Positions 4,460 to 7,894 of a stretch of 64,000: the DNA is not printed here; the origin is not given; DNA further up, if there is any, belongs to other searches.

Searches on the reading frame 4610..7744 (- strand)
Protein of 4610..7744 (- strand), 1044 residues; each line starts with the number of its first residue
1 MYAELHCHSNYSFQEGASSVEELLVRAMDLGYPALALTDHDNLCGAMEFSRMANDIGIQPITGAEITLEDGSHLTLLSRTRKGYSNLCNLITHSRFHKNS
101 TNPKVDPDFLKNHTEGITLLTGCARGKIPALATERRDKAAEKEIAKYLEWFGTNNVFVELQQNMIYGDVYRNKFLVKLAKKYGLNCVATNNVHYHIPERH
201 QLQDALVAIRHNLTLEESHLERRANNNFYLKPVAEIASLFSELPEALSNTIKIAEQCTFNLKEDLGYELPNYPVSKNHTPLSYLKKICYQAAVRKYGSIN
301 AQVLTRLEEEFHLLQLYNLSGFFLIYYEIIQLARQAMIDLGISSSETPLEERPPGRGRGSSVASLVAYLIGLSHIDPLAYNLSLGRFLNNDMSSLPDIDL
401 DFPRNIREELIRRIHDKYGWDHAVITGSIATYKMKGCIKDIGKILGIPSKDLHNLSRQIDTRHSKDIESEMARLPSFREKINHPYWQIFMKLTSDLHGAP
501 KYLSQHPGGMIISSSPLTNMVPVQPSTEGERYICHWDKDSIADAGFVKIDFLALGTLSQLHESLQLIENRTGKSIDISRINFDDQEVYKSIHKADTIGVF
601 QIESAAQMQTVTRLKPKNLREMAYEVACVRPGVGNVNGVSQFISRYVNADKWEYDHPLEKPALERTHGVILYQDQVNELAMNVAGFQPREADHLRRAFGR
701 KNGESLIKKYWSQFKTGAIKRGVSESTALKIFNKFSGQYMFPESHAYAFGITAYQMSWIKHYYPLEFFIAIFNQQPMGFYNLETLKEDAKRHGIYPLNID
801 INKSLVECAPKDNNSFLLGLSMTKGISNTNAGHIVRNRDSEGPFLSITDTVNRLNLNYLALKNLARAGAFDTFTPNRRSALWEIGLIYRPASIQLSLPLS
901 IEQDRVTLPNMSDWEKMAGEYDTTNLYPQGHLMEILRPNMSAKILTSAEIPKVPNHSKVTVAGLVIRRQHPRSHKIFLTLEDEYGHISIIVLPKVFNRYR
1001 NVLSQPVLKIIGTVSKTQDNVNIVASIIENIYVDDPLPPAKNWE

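Call 3: search_protein_families(library=pfam, proteins=[window:4610-7744:-], max_evalue=1)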
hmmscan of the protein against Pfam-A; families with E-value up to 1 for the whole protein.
window:4610-7744:- (1044 aa): 10 families
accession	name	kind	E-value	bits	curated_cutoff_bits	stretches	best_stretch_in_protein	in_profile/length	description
PF07733.18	DNA_pol3_alpha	-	2.4e-59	201.5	23.9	1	282-553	1-260/260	Bacterial DNA polymerase III alpha NTPase domain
PF17657.6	DNA_pol3_finger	-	9.8e-42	142.5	22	1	556-721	1-165/166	Bacterial DNA polymerase III alpha subunit finger domain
PF02811.25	PHP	-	2.2e-39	135.8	26.4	1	4-162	1-163/164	PHP domain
PF14579.12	HHH_6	-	4.9e-18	65.6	25.6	1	797-879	5-89/90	Helix-hairpin-helix motif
PF01336.31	tRNA_anti-codon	-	1.4e-07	31.8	27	1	959-1029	1-73/75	OB-fold nucleic acid binding domain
PF12836.13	HHH_3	-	0.0059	17.1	27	1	820-849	16-45/65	Helix-hairpin-helix motif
PF15072.12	HROB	-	0.014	15.8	30.8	1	958-1032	2-82/85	Homologous recombination OB-fold protein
PF25412.1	zf-C2H2_ZNF592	-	0.11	12.8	27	1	85-102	19-36/45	ZNF592-like C2H2 zinc finger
PF04557.20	tRNA_synt_1c_R2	-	0.14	13.4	25.1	1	80-115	55-90/94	Glutaminyl-tRNA synthetase, non-specific RNA binding region part 2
PF16980.11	CitMHS_2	-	0.27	10.3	25.7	1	186-243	249-306/448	Putative citrate transport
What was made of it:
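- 4610..7744 (-): dnaE2 (error-prone C-family polymerase, 1044 aa), 28 nt downstream of ImuB-C. Pfam PHP, DNA_pol3_alpha, finger, HHH_6 and OB domains (call 3).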

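Call 4: search_protein_families(library=ncbifam, proteins=[window:4610-7744:-], max_evalue=1)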
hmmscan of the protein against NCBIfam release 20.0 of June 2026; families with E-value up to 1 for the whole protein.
window:4610-7744:- (1044 aa): 22 families
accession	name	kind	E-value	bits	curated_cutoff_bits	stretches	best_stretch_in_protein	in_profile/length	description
NF004225.0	PRK05672.1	subfamily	1.4e-256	854.4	939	1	2-1031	6-1032/1047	error-prone DNA polymerase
NF004226.0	PRK05673.1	equivalog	3.3e-211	704.2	1002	1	2-1030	6-1061/1146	DNA polymerase III subunit alpha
NF005298.0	PRK06826.1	equivalog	9.5e-199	662.7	1260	1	2-1032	5-1073/1151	DNA polymerase III subunit alpha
TIGR00594.1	polc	superfamily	4e-198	660.8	434.35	1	3-991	2-1021/1022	DNA polymerase III subunit alpha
NF005377.0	PRK06920.1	equivalog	5.3e-155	517.9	1806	1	2-1027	3-1019/1108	DNA polymerase III subunit alpha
NF005617.0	PRK07374.1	equivalog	1.9e-147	493.1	1653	2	2-879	3-901/1170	DNA polymerase III subunit alpha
NF005582.0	PRK07279.1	equivalog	7.5e-120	401.6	1279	1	1-1030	1-963/1033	DNA polymerase III subunit alpha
NF004550.0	PRK05898.1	equivalog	1.3e-117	394.3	1182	2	170-889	121-825/971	DNA polymerase III subunit alpha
NF005516.0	PRK07135.1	equivalog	6.8e-114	382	1084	2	238-873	186-812/974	DNA polymerase III DnaE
NF007079.0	PRK09532.1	equivalog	1.2e-107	361.2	1525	1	3-734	4-767/876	DNA polymerase III subunit alpha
NF001688.0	PRK00448.1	equivalog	1.7e-38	131.9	873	5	72-379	615-914/1445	PolC-type DNA polymerase III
TIGR01405.1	polC_Gram_pos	equivalog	8.7e-37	126.4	1043.45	4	71-379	380-679/1211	DNA polymerase III subunit alpha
NF005616.0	PRK07373.1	equivalog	1.9e-22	79.4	646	2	733-891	30-190/449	DNA polymerase III subunit alpha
NF041577.1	nside_bi_sphtase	equivalog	1.1e-09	37.8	400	1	3-69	4-68/276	3',5'-nucleoside bisphosphate phosphatase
NF047791.1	RNaseRnm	equivalog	0.00011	21.5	375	1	3-67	3-67/275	RNase RNM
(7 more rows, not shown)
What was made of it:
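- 4610..7744 (-): The best NCBIfam match is 'error-prone DNA polymerase' NF004225, 854 bits, below its cut-off of 939 (call 4).
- On Split-ImuB cassette (iPolY/ImuY - standalone ImuB-C - DnaE2, no ImuA): The best NCBIfam match is error-prone DNA polymerase at 854 bits, below the curated cut-off of 939 (calls 3, 4).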

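Call 28: search_dna_similar(query=window:4610-7744:-, collection=plasmids, mode=protein, max_rows=30, max_evalue=1e-50)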
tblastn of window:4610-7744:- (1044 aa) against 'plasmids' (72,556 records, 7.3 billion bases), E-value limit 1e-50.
Records with a match: 1300; places in all: 1385; records where one place covers at least 80% of the query: 1149.
Best place of each record, by identity: <60% 1300.
By first word of the organism name: Rhizobium 143; Burkholderia 140; Streptomyces 139; Ralstonia 136; Agrobacterium 129; Escherichia 65; Sinorhizobium 55; Acinetobacter 41; Shinella 33; Cupriavidus 20; and 145 more.
By predicted mobility (MOB-suite, as given by PLSDB): non-mobilizable 634; conjugative 421; mobilizable 245.
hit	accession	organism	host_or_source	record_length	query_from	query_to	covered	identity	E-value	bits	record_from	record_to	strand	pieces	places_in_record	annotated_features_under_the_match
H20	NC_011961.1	Thermomicrobium roseum DSM 5159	-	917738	2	1025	98%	34.6%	0e+0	599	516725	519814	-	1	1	error-prone DNA polymerase | potassium channel family protein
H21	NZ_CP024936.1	Paraburkholderia graminis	soil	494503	2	1022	98%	33.7%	1e-134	508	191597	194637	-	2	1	none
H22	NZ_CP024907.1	Paraburkholderia caledonica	soil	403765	2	1031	99%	33.3%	4e-147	494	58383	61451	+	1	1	none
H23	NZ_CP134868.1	Dyella sp. BiH032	Soil,soil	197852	2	1029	98%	33.3%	6e-157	523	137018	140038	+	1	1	error-prone DNA polymerase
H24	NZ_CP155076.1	Paraburkholderia sp. PREW-6R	single cell,Phlox subulata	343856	2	1013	97%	33.8%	1e-151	508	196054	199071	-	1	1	error-prone DNA polymerase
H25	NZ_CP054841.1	Comamonas antarctica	whole organism,R2A medium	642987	2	1025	98%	33.4%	7e-151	505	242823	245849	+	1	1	error-prone DNA polymerase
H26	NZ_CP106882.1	Comamonas endophytica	Indosasa shibataeoides,cell culture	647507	2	1031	99%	33.2%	9e-156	519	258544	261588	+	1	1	error-prone DNA polymerase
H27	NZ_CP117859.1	Komagataeibacter oboediens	Cell culture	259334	2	1031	99%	33.0%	8e-158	525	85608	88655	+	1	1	error-prone DNA polymerase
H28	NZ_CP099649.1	Paraburkholderia fungorum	Arabidopsis thaliana,pure culture,leaf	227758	2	1031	99%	33.0%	3e-144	486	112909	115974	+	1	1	error-prone DNA polymerase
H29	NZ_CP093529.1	Shinella zoogloeoides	-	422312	2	1034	99%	32.9%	1e-160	533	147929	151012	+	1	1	error-prone DNA polymerase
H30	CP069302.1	Shinella sp. PSBB067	monoisolate,Minnesota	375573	2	1034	99%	32.9%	2e-160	533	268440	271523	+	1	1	error-prone DNA polymerase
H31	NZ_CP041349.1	Komagataeibacter xylinus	Ziziphus mauritiana Lam,cell ...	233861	2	1031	99%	33.0%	1e-155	519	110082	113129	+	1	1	error-prone DNA polymerase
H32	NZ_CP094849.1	Novacetimonas hansenii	commercial Kombucha beverage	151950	2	1031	99%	32.9%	5e-155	517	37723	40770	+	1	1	error-prone DNA polymerase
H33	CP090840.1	Streptomyces viridifaciens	Whole organism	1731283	2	1026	98%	33.1%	1e-167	554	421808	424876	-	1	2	error-prone DNA polymerase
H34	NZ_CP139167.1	Robbsia andropogonis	Areca catechu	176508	2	1022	98%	33.2%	1e-146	493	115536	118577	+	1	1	error-prone DNA polymerase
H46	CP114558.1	Candidatus Manganitrophus sp.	activated carbon metagenome,metagenomic ...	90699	2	1038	99%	32.4%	7e-164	543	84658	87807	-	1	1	error-prone DNA polymerase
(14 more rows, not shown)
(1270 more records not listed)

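Call 29: get_annotated_region(hit=H20, flank=4000)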
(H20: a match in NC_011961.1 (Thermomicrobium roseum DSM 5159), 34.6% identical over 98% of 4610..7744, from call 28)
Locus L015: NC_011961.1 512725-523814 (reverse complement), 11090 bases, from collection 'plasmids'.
description: Thermomicrobium roseum DSM 5159 plasmid unnamed, complete sequence
organism: Thermomicrobium roseum DSM 5159 (NCBI taxid 309801)
taxonomy: Bacteria; Thermomicrobiota; Thermomicrobia; Thermomicrobiales; Thermomicrobiaceae; Thermomicrobium; Thermomicrobium roseum; Thermomicrobium roseum DSM 5159
host: -; source: -; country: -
typing (MOB-suite, as given by PLSDB): non-mobilizable
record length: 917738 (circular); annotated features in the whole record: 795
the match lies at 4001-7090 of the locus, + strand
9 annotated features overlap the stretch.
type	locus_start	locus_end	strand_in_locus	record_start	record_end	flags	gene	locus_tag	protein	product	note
CDS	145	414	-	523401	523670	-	-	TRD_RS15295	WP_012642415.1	chromate transporter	GO:0015703 - chromate transport [Evidence IEA]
CDS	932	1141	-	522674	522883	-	-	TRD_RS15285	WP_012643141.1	chromate transporter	GO:0015703 - chromate transport [Evidence IEA]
CDS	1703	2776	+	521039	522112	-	-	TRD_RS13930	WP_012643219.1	recombinase A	-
CDS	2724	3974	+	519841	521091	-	-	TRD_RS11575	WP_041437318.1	hypothetical protein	-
CDS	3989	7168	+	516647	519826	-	-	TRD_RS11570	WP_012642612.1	error-prone DNA polymerase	GO:0006260 - DNA replication [Evidence IEA]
CDS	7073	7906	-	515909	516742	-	-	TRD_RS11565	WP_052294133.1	potassium channel family protein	GO:0034220 - monoatomic ion transmembrane transport [Evidence IEA]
CDS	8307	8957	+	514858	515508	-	-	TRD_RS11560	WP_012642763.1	PRC-barrel domain-containing protein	-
CDS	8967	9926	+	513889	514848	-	-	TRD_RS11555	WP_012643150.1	N(4)-(beta-N-acetylglucosaminyl)-L-asparaginase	-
CDS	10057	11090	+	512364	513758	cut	-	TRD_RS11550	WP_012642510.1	FAD-binding oxidoreductase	-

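Call 30: get_annotated_region(hit=H29, flank=4000)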
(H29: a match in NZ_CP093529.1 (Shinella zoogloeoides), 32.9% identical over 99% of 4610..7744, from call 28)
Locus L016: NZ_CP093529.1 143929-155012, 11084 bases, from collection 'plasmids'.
description: Shinella zoogloeoides strain XJ20 plasmid p1, complete sequence
organism: Shinella zoogloeoides (NCBI taxid 352475)
taxonomy: Bacteria; Pseudomonadota; Alphaproteobacteria; Hyphomicrobiales; Rhizobiaceae; Shinella; Shinella zoogloeoides
host: -; source: -; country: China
typing (MOB-suite, as given by PLSDB): non-mobilizable
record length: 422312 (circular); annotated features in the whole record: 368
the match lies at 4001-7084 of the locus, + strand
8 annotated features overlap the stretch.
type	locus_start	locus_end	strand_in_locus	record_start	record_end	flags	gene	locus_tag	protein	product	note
CDS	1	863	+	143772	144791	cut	-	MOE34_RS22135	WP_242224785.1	GlxA family transcriptional regulator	-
CDS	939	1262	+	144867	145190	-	-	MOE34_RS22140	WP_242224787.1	hypothetical protein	-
CDS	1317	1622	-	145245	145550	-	-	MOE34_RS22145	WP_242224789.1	hypothetical protein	-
CDS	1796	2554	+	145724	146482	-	-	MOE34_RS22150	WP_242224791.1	damage-inducible protein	-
CDS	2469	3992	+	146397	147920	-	-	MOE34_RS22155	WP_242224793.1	DNA polymerase Y family protein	-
CDS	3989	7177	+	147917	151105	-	-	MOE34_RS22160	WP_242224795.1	error-prone DNA polymerase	GO:0006260 - DNA replication [Evidence IEA]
CDS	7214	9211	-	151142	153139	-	-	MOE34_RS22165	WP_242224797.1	CocE/NonD family hydrolase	-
CDS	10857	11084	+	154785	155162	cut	-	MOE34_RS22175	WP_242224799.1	hypothetical protein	-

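Call 31: get_annotated_region(hit=H46, flank=4000)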
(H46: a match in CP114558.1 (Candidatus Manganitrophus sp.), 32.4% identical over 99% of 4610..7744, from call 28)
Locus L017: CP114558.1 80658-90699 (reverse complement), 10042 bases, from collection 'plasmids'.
description: MAG: Candidatus Manganitrophus sp. isolate GAC2 plasmid unnamed3, complete sequence
organism: Candidatus Manganitrophus sp. (NCBI taxid 2927580)
taxonomy: Bacteria; Nitrospirota; Nitrospiria; Candidatus Troglogloeales; Candidatus Manganitrophaceae; Candidatus Manganitrophus; Candidatus Manganitrophus sp.
host: -; source: activated carbon metagenome,metagenomic assembly,Carbon granules from GAC filter; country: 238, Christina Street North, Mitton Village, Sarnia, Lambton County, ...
typing (MOB-suite, as given by PLSDB): non-mobilizable
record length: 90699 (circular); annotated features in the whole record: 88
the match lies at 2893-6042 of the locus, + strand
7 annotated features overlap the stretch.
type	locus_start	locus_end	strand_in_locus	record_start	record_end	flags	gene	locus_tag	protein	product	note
CDS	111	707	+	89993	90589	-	lexA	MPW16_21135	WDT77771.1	transcriptional repressor LexA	-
CDS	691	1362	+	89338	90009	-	-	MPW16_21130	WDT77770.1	hypothetical protein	-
CDS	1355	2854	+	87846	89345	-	-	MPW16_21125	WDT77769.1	DNA polymerase Y family protein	-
CDS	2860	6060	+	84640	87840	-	-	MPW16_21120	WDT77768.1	error-prone DNA polymerase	-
CDS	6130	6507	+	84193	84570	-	-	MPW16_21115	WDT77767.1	response regulator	-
CDS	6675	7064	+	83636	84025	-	-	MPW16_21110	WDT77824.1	phospholipase D family protein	-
CDS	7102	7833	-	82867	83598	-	-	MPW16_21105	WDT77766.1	SOS response-associated peptidase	-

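Call 78: search_protein_families(library=pfam, proteins=[L017:1355-2854:+, L016:2469-3992:+], max_evalue=0.1)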
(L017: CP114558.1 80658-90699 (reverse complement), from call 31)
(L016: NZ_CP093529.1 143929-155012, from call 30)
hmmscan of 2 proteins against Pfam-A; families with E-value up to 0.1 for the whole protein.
L017:1355-2854:+ (499 aa): 2 families
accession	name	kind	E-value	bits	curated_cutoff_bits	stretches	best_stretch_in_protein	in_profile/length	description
PF00817.25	IMS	-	1.7e-15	57.6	23.2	1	13-149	6-147/148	impB/mucB/samB family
PF11799.13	IMS_C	-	0.048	14.5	20.7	0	251-311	18-78/109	impB/mucB/samB family C-terminal domain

L016:2469-3992:+ (507 aa): 3 families
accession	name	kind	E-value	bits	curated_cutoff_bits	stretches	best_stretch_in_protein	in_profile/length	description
PF00817.25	IMS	-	4.7e-10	40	23.2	1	31-155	21-146/148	impB/mucB/samB family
PF20114.4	DUF6504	-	2.1e-05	25.2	24.2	1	424-505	12-101/103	Domain of unknown function (DUF6504)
PF11799.13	IMS_C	-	0.0022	18.9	20.7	1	247-330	7-94/109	impB/mucB/samB family C-terminal domain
